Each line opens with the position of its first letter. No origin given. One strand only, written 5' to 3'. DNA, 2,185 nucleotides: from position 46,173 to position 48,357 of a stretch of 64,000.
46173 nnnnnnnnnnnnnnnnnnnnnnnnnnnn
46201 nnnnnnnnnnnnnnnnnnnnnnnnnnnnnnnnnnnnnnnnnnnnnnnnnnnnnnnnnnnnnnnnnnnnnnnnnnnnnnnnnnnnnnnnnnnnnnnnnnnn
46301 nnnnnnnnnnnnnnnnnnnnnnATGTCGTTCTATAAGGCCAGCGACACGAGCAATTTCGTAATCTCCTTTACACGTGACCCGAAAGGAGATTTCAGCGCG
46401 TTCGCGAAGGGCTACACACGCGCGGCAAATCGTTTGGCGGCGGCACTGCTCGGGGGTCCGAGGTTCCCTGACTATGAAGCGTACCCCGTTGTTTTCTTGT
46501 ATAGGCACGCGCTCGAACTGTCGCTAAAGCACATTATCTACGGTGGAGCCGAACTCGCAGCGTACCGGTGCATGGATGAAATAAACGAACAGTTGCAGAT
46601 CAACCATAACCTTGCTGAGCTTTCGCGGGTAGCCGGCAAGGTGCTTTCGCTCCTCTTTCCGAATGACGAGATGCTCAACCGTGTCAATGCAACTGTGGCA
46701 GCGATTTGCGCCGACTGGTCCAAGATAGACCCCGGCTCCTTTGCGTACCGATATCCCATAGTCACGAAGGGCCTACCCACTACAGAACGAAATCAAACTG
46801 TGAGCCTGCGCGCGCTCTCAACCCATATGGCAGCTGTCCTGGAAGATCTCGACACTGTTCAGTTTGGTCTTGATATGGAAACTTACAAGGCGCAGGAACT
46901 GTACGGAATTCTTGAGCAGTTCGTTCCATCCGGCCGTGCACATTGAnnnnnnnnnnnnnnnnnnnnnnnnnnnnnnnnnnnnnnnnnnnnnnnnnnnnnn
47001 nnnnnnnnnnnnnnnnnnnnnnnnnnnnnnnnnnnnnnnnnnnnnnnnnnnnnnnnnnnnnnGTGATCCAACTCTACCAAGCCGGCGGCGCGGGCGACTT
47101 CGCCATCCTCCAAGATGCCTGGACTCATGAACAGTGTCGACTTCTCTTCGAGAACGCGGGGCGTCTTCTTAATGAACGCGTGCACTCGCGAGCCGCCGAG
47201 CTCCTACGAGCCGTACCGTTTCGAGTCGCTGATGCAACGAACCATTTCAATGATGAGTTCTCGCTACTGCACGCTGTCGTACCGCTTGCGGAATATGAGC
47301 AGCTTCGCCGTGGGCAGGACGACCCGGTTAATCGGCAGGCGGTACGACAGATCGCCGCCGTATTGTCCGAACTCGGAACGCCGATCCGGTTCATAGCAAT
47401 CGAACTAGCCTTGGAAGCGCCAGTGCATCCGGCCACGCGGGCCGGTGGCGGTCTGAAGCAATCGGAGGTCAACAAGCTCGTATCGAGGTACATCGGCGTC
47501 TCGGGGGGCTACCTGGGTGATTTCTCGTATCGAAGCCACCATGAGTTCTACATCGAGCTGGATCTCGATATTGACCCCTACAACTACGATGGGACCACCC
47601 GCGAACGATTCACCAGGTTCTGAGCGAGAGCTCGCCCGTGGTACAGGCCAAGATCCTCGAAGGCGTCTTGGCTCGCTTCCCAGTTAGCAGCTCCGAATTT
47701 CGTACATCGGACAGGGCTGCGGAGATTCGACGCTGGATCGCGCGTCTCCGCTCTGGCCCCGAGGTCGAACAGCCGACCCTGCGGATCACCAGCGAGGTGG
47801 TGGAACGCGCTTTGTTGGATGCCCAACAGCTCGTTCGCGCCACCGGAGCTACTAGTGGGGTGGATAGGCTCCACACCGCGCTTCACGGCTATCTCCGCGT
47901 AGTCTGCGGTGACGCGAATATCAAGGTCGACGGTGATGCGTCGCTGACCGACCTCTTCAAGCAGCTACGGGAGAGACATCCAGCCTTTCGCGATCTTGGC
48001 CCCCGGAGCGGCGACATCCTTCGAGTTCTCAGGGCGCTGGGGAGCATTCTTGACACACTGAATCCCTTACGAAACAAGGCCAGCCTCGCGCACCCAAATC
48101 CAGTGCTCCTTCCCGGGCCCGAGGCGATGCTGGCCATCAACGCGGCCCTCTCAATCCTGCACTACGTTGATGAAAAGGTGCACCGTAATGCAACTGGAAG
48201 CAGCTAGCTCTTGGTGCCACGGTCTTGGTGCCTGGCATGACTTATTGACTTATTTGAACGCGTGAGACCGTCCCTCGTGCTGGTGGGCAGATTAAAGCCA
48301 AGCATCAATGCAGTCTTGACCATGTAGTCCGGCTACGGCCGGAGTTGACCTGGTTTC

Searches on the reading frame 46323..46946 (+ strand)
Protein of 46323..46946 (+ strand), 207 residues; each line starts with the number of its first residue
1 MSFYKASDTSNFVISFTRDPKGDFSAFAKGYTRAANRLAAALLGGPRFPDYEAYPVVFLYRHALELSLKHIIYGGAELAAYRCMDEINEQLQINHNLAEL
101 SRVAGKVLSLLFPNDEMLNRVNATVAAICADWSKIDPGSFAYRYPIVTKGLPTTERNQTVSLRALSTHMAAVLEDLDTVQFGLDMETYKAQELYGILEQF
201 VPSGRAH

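Call 3: search_protein_families(library=pfam, proteins=[window:46323-46946:+], max_evalue=1)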
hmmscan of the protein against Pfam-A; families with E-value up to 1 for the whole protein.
window:46323-46946:+ (207 aa): 1 family
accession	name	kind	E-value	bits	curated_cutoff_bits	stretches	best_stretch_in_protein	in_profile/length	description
PF00967.23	Barwin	-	0.024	15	21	1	122-165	21-64/119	Barwin family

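Call 4: search_protein_families(library=padloc, proteins=[window:46323-46946:+], max_evalue=1)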
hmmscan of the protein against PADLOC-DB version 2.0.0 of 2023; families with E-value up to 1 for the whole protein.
window:46323-46946:+ (207 aa): 0 families

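Call 5: search_protein_families(library=ncbifam, proteins=[window:46323-46946:+], max_evalue=1)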
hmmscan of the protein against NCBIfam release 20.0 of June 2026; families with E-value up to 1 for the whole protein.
window:46323-46946:+ (207 aa): 0 families

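Call 10: find_homologous_proteins(query=window:46323-46946:+)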
Query window:46323-46946:+ (207 aa): 227 proteins with E <= 0.001 among 1157 candidates; the best 120 are listed.
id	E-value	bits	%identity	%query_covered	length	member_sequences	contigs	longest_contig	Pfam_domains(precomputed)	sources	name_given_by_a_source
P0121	3.5e-133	459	100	100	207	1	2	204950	-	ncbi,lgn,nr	ncbi:MAG: hypothetical protein HYT87_06120 [Nitrospirae bacterium]|nr:hypothetical protein [Nitrospi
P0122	1.9e-102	359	80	100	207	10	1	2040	-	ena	-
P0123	4.0e-100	352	78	100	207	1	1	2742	-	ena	-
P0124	9.4e-100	350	76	100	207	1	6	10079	-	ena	-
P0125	5.1e-98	345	77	100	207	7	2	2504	-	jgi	jgi:hypothetical protein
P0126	5.8e-98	344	76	100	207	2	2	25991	-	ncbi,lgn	-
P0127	1.9e-97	343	76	100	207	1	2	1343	-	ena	-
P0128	1.1e-96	340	75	100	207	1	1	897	-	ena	-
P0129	1.5e-96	340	75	100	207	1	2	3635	-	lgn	-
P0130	4.8e-96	338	76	100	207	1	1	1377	-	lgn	-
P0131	9.9e-96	337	76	100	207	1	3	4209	-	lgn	-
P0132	1.2e-95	337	74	100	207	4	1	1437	-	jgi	jgi:hypothetical protein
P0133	1.4e-95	337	74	100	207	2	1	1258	-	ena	-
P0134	1.9e-95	336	75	100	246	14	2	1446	-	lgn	-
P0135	4.1e-95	335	77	96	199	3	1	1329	-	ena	-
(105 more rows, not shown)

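Call 19: find_related_loci(query=A2, collection=metagenome_contigs, flank=6000)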
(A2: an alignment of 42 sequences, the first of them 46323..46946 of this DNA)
Query A2 (207 aa) in metagenome_contigs; peptide patterns used: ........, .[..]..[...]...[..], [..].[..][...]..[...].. (x = any residue, [..] = any of these).
552 stretches matched a pattern; 269 encode a relative of the query (tblastn E <= 1e-3); the best 80 are kept; 80 distinct loci.
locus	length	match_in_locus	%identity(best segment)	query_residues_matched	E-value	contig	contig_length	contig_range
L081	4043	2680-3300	76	1-207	5e-107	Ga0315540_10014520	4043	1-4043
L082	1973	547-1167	76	1-207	4e-112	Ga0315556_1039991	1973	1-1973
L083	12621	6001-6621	76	1-207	5e-106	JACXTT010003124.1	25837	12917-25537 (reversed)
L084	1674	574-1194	75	1-207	1e-110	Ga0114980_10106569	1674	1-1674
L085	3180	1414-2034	73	1-207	5e-103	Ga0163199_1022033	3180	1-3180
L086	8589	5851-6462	73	1-204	5e-100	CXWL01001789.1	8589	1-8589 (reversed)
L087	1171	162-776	68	1-205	5e-100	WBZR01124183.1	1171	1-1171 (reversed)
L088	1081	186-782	69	1-199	3e-100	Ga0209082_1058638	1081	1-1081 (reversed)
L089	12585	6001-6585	57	1-194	6e-72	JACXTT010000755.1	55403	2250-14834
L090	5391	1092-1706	58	1-204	1e-71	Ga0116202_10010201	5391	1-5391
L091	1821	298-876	55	1-192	2e-69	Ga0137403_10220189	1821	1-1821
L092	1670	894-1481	53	8-203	4e-68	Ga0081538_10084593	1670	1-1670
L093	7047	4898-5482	56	1-194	1e-65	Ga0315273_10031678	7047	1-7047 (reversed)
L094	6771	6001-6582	54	8-201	3e-64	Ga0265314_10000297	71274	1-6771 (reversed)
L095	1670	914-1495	54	8-201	1e-66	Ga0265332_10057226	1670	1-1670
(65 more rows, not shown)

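Call 22: predict_structure(alignment_id=A2)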
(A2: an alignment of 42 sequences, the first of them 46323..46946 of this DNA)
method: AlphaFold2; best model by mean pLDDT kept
length: 207 residues; sequences in the alignment: 42
mean_pLDDT: 88.6   pTM: 0.85
mean pLDDT of the five models: 88.6, 86.7, 86.4, 85.7, 84.5
residues with pLDDT >= 90: 128; 70-90: 63; 50-70: 13; < 50: 3
segments of 3 or more residues with pLDDT < 50: 205-207
pLDDT, mean of each block of 10 residues (from residue 1): 72 81 90 98 95 94 95 93 79 84 95 95 97 86 84 86 97 97 94 86 53
secondary structure, 60 per line:
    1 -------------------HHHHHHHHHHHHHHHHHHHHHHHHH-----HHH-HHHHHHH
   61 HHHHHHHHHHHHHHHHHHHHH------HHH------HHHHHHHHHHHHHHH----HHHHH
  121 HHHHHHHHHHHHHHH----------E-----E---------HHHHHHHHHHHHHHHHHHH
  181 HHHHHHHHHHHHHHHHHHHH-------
elements in order: H20-44 H54-81 H97-111 H116-135 H162-200

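Call 28: find_encoding_contigs(protein=P0121, flank=6000, max_places=3)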
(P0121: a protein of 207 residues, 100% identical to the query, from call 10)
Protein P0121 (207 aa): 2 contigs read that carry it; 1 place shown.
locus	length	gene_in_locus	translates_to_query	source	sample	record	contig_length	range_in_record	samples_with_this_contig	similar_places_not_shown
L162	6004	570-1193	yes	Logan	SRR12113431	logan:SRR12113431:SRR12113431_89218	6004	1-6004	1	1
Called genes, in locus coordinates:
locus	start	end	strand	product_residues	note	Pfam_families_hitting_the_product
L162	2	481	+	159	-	?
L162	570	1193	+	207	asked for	-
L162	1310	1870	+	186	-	-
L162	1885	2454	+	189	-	PF14355:Abi_C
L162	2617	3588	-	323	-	PF02463:SMC_N (weak), PF00005:ABC_tran, PF08352:oligo_HPY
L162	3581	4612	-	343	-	PF00005:ABC_tran, PF13304:AAA_21 (weak), PF08352:oligo_HPY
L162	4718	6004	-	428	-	?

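Call 67: search_protein_representatives(alignment_id=A2)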
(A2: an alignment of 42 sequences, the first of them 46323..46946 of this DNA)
Query: 42 sequences, 208 profile positions. Proteins with E-value up to 0.001 (for the whole library): 4823; up to 1e-10: 2004; up to 1e-30: 96. The best 150 are listed.
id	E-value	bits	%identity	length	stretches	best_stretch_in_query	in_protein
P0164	2.5e-98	344.4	-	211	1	1-205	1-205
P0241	2.6e-78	279.0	-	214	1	1-200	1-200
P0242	2.2e-75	269.5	-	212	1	1-204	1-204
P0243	7.2e-71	254.7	-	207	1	1-198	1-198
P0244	2.2e-68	246.6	-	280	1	2-170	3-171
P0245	2.3e-68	246.5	-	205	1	1-202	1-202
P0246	1.1e-67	244.3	-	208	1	2-203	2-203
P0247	4.2e-67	242.4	-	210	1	3-202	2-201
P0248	1.2e-65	237.6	-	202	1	10-199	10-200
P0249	5.9e-63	228.8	-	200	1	9-193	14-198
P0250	1.7e-62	227.3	-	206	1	1-200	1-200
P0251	1.9e-62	227.2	-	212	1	1-200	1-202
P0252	8.2e-62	225.1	-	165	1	43-204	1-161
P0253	7.3e-61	222.0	-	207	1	1-198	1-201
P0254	2.1e-60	220.5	-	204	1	1-203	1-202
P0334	1.0e-30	123.5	-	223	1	5-195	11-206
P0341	8.6e-30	120.5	-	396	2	12-173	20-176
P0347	3.0e-29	118.7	-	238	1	5-203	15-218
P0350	6.0e-29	117.8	-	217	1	18-186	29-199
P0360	4.5e-28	114.9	-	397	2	5-179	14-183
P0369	7.5e-28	114.2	-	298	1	5-192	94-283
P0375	4.3e-27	111.7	-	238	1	23-191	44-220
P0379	1.0e-26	110.5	-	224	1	18-196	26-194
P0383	1.6e-26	109.8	-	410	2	22-185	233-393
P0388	2.2e-26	109.4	-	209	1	10-185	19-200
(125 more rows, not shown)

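Call 68: search_protein_families(library=pfam, proteins=[P0341, P0360, P0383, P0369, P0350, P0375, P0379, P0388, P0334, P0347], max_evalue=0.1)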
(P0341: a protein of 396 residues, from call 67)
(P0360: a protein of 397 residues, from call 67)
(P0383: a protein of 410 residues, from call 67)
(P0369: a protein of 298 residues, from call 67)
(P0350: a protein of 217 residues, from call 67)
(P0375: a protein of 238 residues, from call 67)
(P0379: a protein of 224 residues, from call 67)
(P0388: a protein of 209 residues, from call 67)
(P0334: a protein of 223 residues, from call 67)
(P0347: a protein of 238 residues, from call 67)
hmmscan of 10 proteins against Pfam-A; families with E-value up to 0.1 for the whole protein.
P0341 (396 aa): 0 families

P0360 (397 aa): 0 families

P0383 (410 aa): 0 families

P0369 (298 aa): 0 families

P0350 (217 aa): 0 families

P0375 (238 aa): 0 families

P0379 (224 aa): 0 families

P0388 (209 aa): 0 families

P0334 (223 aa): 0 families

P0347 (238 aa): 1 family
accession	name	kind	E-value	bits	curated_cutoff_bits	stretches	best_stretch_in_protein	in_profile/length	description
PF24518.1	Ig_CD22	-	0.053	14.3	27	1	136-164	77-105/121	B-cell receptor CD22-like, first Ig-like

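Call 80: search_solved_structures(query=A2, max_evalue=10)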
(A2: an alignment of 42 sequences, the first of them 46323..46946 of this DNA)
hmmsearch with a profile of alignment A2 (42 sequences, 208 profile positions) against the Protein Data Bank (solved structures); distinct sequences matched with E-value up to 10: 5.
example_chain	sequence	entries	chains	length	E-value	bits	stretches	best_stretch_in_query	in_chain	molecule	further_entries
6vzf_A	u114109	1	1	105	0.11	15.5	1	93-147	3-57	Autophagy-related protein 11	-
5wkq_A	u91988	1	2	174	0.72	12.9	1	84-192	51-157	Invasin IpaB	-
8qae_A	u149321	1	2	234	0.87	12.7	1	67-202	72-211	sc-apCC-6-SLLA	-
3u0c_A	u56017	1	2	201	0.88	12.6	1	84-166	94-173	Invasin ipaB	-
11kh_IF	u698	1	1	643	1.2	12.2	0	100-157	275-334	IFRD2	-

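Call 83: search_protein_families(library=phrogs, proteins=[window:46323-46946:+], max_evalue=0.01)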
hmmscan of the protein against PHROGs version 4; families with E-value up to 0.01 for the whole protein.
window:46323-46946:+ (207 aa): 0 families

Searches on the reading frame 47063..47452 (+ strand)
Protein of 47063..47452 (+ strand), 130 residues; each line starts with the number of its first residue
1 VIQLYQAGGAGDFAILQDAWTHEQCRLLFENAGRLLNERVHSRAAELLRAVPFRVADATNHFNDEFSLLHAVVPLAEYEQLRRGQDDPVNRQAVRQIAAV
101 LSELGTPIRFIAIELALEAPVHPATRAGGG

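Call 88: search_protein_families(library=pfam, proteins=[window:47063-47452:+], max_evalue=1)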
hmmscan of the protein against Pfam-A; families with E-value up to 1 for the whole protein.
seq(130 aa): 1 family
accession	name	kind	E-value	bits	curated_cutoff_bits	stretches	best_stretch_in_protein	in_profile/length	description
PF13671.12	AAA_33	-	0.18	12.6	27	0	29-73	48-92/143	AAA domain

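Call 95: find_homologous_proteins(query=window:47063-47443:+, max_evalue=0.001)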
Query seq(127 aa) (127 aa): 9 proteins with E <= 0.001 among 31 candidates.
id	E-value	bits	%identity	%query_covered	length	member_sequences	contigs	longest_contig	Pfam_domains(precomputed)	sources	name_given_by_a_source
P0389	2.1e-47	178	68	99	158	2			-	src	-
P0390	7.7e-45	170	72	91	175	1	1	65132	-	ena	-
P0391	6.9e-44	167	94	66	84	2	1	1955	-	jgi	jgi:hypothetical protein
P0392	2.2e-40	156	73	82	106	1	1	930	-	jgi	jgi:hypothetical protein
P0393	1.0e-37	147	72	76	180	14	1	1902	-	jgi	-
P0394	1.4e-36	143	81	66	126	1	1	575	-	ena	-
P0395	2.7e-31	126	72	73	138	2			-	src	-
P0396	8.0e-31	125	73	63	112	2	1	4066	-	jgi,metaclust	metaclust:\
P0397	4.3e-29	119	74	61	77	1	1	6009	-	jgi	-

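Call 96: find_encoding_contigs(protein=P0390, flank=3000, max_places=3)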
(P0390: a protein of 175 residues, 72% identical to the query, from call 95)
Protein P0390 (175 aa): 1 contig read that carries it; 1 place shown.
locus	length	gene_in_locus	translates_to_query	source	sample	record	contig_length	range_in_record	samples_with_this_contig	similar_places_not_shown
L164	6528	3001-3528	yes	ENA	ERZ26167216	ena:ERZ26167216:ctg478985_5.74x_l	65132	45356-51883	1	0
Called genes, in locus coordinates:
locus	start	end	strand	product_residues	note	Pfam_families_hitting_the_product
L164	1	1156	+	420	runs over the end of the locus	PF00675:Peptidase_M16, PF05193:Peptidase_M16_C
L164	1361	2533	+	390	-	PF00696:AA_kinase, PF01472:PUA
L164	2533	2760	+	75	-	-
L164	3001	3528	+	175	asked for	-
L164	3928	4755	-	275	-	PF13276:HTH_21, PF00665:rve, PF13683:rve_3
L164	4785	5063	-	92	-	PF01527:HTH_Tnp_1, PF13384:HTH_23 (weak), PF13551:HTH_29 (weak)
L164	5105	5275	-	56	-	-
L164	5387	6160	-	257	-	PF00072:Response_reg, PF00486:Trans_reg_C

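Call 97: find_encoding_contigs(protein=P0393, flank=3000, max_places=3)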
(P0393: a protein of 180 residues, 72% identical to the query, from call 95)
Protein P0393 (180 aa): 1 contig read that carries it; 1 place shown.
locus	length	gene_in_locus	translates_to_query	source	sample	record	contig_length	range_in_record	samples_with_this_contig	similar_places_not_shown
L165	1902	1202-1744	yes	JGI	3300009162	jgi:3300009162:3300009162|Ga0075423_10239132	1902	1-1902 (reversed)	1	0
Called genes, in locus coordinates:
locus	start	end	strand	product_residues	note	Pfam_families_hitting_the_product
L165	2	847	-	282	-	?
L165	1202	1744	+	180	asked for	-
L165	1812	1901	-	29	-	?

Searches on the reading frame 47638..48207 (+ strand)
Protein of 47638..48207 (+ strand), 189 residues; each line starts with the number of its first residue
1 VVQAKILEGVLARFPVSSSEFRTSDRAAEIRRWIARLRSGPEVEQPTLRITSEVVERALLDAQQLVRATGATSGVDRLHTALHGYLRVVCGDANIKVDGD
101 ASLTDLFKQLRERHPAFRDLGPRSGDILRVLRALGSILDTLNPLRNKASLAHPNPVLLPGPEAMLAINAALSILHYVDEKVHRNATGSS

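Call 3: search_protein_families(library=pfam, proteins=[window:47638-48207:+], max_evalue=1)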
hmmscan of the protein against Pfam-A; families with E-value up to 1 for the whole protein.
window:47638-48207:+ (189 aa): 3 families
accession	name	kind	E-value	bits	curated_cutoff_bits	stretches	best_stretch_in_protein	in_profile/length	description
PF14355.11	Abi_C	-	4.9e-12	46.2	24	1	109-177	3-81/83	Abortive infection C-terminus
PF24211.1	DUF7432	-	0.0032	18.2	27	1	58-113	23-80/120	Family of unknown function (DUF7432)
PF09471.16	Peptidase_M64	-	0.13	11.8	26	1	15-81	206-272/302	IgA Peptidase M64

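Call 4: search_protein_families(library=padloc, proteins=[window:47638-48207:+], max_evalue=1)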
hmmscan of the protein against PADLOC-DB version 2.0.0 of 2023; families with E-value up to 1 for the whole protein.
window:47638-48207:+ (189 aa): 1 family
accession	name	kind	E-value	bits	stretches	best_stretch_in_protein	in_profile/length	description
PDLC02347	AbiJ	-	1.8e-05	22.6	1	34-177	129-273/281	AbiJ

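Call 5: search_protein_families(library=ncbifam, proteins=[window:47638-48207:+], max_evalue=1)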
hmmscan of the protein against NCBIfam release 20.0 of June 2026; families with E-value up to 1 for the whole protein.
window:47638-48207:+ (189 aa): 3 families
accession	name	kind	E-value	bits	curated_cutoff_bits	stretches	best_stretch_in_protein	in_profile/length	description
NF047406.1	TransRegPerRTherm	equivalog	0.019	15.2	200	1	58-117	51-109/130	manganese-dependent transcriptional regulator PerR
NF042951.1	epi-cubol_syn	equivalog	0.025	13.8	500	1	23-91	67-136/292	4-epi-cubebol synthase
NF041918.1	SAMP1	equivalog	0.068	13.7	60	1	81-119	4-44/91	ubiquitin-like small modifier protein 1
